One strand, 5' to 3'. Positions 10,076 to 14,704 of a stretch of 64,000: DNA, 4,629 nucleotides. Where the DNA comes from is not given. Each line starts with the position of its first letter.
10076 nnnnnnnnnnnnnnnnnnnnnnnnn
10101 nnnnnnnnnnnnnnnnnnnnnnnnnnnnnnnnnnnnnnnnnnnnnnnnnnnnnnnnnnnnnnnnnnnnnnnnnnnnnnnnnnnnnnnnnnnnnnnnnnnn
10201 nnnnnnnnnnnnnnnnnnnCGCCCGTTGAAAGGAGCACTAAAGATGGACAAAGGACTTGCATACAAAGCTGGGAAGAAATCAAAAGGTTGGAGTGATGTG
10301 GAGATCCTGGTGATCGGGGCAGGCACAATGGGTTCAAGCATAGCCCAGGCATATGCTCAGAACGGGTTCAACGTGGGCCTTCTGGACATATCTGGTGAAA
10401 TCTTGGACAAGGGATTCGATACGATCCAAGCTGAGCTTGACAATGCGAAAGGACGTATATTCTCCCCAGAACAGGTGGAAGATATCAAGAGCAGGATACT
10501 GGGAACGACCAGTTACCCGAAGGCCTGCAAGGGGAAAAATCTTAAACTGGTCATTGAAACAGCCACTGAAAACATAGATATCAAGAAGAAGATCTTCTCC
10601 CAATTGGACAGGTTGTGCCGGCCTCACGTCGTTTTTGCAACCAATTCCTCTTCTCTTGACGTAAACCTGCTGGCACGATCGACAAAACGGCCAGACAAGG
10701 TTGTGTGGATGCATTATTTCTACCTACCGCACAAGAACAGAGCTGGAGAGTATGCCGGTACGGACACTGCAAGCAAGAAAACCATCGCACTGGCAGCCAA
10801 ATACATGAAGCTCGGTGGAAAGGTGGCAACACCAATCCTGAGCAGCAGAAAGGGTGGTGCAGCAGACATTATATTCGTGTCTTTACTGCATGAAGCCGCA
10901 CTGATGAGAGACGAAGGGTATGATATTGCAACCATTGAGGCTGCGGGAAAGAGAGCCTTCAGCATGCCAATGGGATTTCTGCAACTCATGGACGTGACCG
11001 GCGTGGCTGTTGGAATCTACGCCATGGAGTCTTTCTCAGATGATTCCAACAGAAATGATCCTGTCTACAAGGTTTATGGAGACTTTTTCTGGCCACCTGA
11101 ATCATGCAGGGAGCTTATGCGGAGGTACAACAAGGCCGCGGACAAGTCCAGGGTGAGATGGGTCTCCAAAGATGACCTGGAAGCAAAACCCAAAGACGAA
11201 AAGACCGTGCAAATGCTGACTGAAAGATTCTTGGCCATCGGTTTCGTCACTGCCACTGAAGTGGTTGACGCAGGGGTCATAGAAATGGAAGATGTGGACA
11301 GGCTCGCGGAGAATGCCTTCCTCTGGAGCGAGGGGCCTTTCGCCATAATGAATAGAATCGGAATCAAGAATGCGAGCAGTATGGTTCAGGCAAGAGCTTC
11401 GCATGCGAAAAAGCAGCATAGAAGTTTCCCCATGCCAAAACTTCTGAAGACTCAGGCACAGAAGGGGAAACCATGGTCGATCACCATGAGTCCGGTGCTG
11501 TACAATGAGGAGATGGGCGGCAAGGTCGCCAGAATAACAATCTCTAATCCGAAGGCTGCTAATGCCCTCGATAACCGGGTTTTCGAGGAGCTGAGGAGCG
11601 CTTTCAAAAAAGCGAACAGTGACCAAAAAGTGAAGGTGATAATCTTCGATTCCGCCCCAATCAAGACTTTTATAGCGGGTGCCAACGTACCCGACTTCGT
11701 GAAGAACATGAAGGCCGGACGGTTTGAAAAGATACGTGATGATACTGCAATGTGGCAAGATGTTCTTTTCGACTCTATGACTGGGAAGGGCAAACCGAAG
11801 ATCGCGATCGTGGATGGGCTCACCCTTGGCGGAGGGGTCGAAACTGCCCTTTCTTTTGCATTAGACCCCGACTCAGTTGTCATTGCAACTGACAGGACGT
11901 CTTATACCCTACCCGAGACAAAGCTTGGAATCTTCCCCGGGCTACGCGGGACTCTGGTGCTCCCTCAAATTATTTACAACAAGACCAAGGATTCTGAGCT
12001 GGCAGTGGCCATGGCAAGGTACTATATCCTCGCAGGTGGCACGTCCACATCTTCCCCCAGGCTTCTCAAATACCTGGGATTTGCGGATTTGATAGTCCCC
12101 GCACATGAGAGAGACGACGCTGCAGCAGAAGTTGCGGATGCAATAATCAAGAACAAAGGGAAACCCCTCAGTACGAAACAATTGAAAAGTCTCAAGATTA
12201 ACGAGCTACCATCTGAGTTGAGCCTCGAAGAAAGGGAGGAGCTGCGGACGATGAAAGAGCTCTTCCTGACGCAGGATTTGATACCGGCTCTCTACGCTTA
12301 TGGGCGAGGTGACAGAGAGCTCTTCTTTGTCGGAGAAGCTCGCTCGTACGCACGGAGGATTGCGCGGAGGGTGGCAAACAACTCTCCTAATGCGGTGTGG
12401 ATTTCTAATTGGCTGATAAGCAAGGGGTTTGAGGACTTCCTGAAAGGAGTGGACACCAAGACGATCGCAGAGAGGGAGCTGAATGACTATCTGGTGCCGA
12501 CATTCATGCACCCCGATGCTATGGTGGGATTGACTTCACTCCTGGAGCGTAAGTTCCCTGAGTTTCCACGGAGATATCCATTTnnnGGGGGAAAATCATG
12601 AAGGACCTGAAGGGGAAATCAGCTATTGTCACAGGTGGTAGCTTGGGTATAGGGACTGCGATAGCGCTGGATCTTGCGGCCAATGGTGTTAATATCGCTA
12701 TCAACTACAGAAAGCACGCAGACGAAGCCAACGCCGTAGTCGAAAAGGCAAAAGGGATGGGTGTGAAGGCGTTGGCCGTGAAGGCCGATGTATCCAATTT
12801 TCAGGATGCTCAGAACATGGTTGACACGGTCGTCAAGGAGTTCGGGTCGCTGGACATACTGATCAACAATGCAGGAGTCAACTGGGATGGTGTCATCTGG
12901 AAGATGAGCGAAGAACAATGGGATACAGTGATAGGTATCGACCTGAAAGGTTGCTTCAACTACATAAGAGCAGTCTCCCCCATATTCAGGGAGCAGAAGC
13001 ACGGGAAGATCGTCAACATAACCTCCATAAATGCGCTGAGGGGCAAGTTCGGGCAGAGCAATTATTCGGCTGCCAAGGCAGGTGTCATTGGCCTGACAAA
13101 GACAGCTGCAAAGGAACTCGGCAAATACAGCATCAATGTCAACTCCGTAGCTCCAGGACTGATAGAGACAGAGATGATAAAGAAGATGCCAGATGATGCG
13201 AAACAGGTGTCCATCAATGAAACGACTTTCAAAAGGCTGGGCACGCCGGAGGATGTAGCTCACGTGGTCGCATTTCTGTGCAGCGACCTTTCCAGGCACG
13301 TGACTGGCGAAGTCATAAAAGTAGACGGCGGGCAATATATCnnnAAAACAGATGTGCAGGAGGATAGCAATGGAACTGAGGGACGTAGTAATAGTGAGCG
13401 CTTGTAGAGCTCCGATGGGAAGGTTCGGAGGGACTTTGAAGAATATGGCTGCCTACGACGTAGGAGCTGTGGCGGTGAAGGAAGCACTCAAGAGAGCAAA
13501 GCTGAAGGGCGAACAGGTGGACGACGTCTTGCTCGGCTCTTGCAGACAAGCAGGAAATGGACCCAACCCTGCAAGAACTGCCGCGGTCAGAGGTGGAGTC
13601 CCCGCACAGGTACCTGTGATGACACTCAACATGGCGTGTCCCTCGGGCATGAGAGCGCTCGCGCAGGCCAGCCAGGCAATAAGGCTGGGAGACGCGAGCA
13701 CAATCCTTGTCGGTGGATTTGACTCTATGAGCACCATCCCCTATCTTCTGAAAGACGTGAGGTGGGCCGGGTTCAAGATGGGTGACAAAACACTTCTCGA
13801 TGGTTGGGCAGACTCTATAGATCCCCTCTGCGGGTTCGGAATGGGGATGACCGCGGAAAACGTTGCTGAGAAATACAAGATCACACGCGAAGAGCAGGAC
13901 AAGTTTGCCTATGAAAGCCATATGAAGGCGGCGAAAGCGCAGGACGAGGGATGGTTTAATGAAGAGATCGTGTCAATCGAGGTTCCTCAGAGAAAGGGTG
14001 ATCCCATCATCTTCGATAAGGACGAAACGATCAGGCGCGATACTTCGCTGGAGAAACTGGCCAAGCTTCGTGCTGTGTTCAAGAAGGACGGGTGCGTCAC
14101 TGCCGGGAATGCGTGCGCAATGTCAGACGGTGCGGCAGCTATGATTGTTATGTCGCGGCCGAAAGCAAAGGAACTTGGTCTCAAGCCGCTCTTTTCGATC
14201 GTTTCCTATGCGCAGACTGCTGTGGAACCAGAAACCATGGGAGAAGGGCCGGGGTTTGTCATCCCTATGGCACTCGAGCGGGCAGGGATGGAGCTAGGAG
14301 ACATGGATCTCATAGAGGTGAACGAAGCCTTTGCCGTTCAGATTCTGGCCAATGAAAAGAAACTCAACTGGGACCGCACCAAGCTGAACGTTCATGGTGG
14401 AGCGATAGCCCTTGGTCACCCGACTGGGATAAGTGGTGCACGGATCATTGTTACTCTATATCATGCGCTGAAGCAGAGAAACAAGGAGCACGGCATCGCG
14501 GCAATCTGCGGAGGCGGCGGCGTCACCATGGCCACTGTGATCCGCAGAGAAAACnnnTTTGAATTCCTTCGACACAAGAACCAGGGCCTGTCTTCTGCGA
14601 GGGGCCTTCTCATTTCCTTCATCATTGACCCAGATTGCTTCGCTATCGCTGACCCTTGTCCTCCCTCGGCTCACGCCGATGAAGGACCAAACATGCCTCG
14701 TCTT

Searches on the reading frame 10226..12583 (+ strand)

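Call 7: search_protein_families(library=pfam, proteins=[window:10226-12583:+])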
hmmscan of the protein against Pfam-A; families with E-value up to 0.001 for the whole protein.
window:10226-12583:+ (786 aa): 4 families
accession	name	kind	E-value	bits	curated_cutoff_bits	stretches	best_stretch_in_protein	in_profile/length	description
PF02737.24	3HCDH_N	-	1.2e-39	136.6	22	1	27-201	2-174/180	3-hydroxyacyl-CoA dehydrogenase, NAD binding domain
PF00378.25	ECH_1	-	1.3e-23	84.1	27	1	432-666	4-214/251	Enoyl-CoA hydratase/isomerase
PF16113.10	ECH_2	-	1.7e-23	84.1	27.2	1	435-732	2-273/335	Enoyl-CoA hydratase/isomerase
PF00725.27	3HCDH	-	4.7e-17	62.7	22.1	2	216-275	7-71/97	3-hydroxyacyl-CoA dehydrogenase, C-terminal domain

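Call 8: search_protein_families(library=ncbifam, proteins=[window:10226-12583:+])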
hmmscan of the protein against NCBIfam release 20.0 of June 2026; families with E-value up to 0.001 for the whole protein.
window:10226-12583:+ (786 aa): 82 families (the best 25 are shown)
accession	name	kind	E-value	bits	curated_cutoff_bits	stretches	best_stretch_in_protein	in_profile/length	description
NF008727.0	PRK11730.1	equivalog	1.4e-56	192.3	870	2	11-268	299-554/717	fatty acid oxidation complex subunit alpha FadB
NF008363.0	PRK11154.1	equivalog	1.7e-52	178.5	869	2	25-412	310-701/708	fatty acid oxidation complex subunit alpha FadJ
TIGR02437.1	FadB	equivalog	1.3e-49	169.2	933.55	2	9-267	300-553/714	fatty acid oxidation complex subunit alpha FadB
TIGR02441.1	fa_ox_alpha_mit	equivalog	2.1e-46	158.4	964.65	2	20-265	330-572/737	fatty acid oxidation complex subunit alpha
NF004474.0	PRK05808.1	subfamily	1.7e-42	145.7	408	1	26-281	5-256/283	3-hydroxybutyryl-CoA dehydrogenase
TIGR02440.1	FadJ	equivalog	5.7e-42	143.9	968.45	2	26-412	306-694/699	fatty acid oxidation complex subunit alpha FadJ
NF006143.0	PRK08293.1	equivalog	2.2e-40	138.8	312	2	26-276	6-256/291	3-hydroxyacyl-CoA dehydrogenase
NF006124.0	PRK08268.1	subfamily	4.8e-38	131.4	508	1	25-269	8-250/507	3-hydroxyacyl-CoA dehydrogenase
NF004699.0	PRK06035.1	equivalog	6e-38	130.7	500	2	27-272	6-252/294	3-hydroxyacyl-CoA dehydrogenase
NF006722.0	PRK09260.1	equivalog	4.3e-33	114.8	429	1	27-261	5-238/289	3-hydroxyacyl-CoA dehydrogenase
NF005875.0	PRK07819.1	subfamily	2e-32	112.7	319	1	27-268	8-249/287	3-hydroxybutyryl-CoA dehydrogenase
TIGR02279.1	PaaC-3OHAcCoADH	equivalog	2.7e-32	112.3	669.4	1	23-263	4-242/503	3-hydroxyacyl-CoA dehydrogenase PaaH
NF005715.0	PRK07530.1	equivalog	4.1e-29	101.9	420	1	27-271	7-249/292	3-hydroxybutyryl-CoA dehydrogenase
NF005802.0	PRK07657.1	equivalog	3.7e-26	92.2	363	1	430-689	10-246/260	enoyl-CoA hydratase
NF004475.0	PRK05809.1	subfamily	5.2e-26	91.7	394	1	430-585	10-155/260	short-chain-enoyl-CoA hydratase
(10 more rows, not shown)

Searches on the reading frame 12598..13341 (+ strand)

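Call 7: search_protein_families(library=pfam, proteins=[window:12598-13341:+])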
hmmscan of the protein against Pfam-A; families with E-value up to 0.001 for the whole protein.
window:12598-13341:+ (248 aa): 4 families
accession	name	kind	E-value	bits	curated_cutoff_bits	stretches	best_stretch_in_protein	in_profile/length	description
PF13561.12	adh_short_C2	-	4.3e-65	220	27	1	17-245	7-234/236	Enoyl-(Acyl carrier protein) reductase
PF00106.31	adh_short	-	5.2e-58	196.2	26.6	1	7-200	1-193/195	short chain dehydrogenase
PF08659.16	KR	-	7e-20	72.1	22.6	1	10-168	4-161/180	KR domain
PF23441.1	SDR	-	0.00024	21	27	1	160-247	167-256/258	SDR-like rossmann domain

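Call 8: search_protein_families(library=ncbifam, proteins=[window:12598-13341:+])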
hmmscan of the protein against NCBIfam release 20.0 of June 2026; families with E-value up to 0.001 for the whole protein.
window:12598-13341:+ (248 aa): 235 families (the best 25 are shown)
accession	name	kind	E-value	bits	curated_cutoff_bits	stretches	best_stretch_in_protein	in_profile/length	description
TIGR01830.1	3oxo_ACP_reduc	equivalog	2.4e-83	279.5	297.75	1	9-245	1-237/239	3-oxoacyl-[acyl-carrier-protein] reductase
NF004198.0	PRK05653.1-3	equivalog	5.5e-83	278.2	296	1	2-248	3-248/248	3-oxoacyl-ACP reductase FabG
TIGR01829.1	AcAcCoA_reduct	subfamily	5.6e-75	252.1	302.1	1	8-248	2-242/242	acetoacetyl-CoA reductase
NF009464.0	PRK12824.1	subfamily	1.7e-72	244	269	1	7-248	3-244/245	3-oxoacyl-ACP reductase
NF004197.0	PRK05653.1-1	equivalog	5.6e-72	242.3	332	1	2-247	3-247/249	3-oxoacyl-ACP reductase FabG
NF009466.0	PRK12826.1-2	subfamily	2.1e-69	233.8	222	1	7-247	4-245/248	3-oxoacyl-ACP reductase FabG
NF009546.0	PRK12935.1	equivalog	2.8e-67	226.8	418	1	1-248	1-247/247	acetoacetyl-CoA reductase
NF005559.1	PRK07231.1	subfamily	3.2e-67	226.6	215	1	4-247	2-248/249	glucose 1-dehydrogenase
NF004200.0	PRK05653.1-5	equivalog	4.5e-67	226.1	273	1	7-245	3-240/242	3-oxoacyl-ACP reductase FabG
NF004199.0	PRK05653.1-4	equivalog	1.8e-65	221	301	1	3-247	2-246/247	3-oxoacyl-ACP reductase FabG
NF053542.1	FlxB_rubin_SDR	equivalog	4.3e-63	213.2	340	1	7-245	1-238/239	flexirubin biosynthesis SDR family reductase FlxB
NF006070.0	PRK08213.1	subfamily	1.9e-62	211.2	279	1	3-246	9-256/259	gluconate 5-dehydrogenase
NF004791.0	PRK06138.1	equivalog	4.1e-61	206.5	312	1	3-247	2-250/252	SDR family oxidoreductase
NF009384.0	PRK12743.1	equivalog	2.6e-60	203.8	264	1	5-245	5-246/258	SDR family oxidoreductase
TIGR01963.1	PHB_DH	subfamily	3.3e-60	203.5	307.05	1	7-245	2-251/255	3-hydroxybutyrate dehydrogenase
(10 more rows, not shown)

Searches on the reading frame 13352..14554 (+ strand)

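Call 7: search_protein_families(library=pfam, proteins=[window:13352-14554:+])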
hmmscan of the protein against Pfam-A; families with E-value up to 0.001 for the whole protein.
window:13352-14554:+ (401 aa): 4 families
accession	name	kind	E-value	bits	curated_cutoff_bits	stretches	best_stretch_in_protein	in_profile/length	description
PF00108.29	Thiolase_N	-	6.2e-86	288.4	26.4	1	12-269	1-259/260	Thiolase, N-terminal domain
PF02803.24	Thiolase_C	-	9.8e-46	154.8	27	1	278-398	2-122/123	Thiolase, C-terminal domain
PF00109.32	ketoacyl-synt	-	2.1e-05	24.7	20.8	1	88-128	166-206/252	Beta-ketoacyl synthase, N-terminal domain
PF08545.16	ACP_syn_III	-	3.8e-05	23.9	24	0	92-129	3-40/80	3-Oxoacyl-[acyl-carrier-protein (ACP)] synthase III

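Call 8: search_protein_families(library=ncbifam, proteins=[window:13352-14554:+])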
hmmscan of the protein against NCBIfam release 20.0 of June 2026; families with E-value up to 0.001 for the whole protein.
window:13352-14554:+ (401 aa): 53 families (the best 25 are shown)
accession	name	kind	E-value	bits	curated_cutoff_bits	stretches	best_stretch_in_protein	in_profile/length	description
TIGR01930.1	AcCoA-C-Actrans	subfamily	9e-137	456.1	240.55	1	14-397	1-384/385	acetyl-CoA C-acyltransferase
NF006086.0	PRK08235.1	equivalog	2.5e-133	445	526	1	11-398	3-391/393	acetyl-CoA C-acetyltransferase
NF004206.0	PRK05656.1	subfamily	3.3e-130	434.7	688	1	10-399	2-392/392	acetyl-CoA C-acetyltransferase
NF006552.0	PRK09051.1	subfamily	9e-121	403.8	565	1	9-399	3-394/395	beta-ketothiolase BktB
NF004853.0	PRK06205.1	subfamily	2.6e-118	395.5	551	1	10-400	2-403/404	acetyl-CoA C-acetyltransferase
NF042999.1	bketothiol_BktB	equivalog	5.8e-114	381.4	725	1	10-398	3-392/394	beta-ketothiolase BktB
NF042967.1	AcCoAtase_PhaA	equivalog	1.7e-108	363.3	740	1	9-398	1-394/396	acetyl-CoA acetyltransferase PhaA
NF005805.0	PRK07661.1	equivalog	7.8e-108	360.9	633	1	9-397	1-388/391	acetyl-CoA C-acetyltransferase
TIGR02430.1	pcaF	equivalog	1.1e-106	357.3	597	1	10-399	1-399/400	3-oxoadipyl-CoA thiolase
NF006551.0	PRK09050.1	subfamily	1.1e-106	357.3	605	1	10-399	2-400/401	3-oxoadipyl-CoA thiolase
NF006553.0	PRK09052.1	equivalog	1.3e-99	333.9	567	1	8-398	4-397/399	acetyl-CoA C-acyltransferase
NF005152.0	PRK06633.1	equivalog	7.6e-99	330.9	675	1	10-397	3-389/392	acetyl-CoA C-acetyltransferase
NF005404.0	PRK06954.1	subfamily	3.4e-98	329.3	687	1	7-397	4-394/397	acetyl-CoA C-acetyltransferase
NF006510.0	PRK08947.1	equivalog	3.8e-98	328.9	519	1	10-399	2-386/387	acetyl-CoA C-acyltransferase FadA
NF005890.0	PRK07851.1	equivalog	3.5e-97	326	580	1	11-399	3-404/406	acetyl-CoA C-acetyltransferase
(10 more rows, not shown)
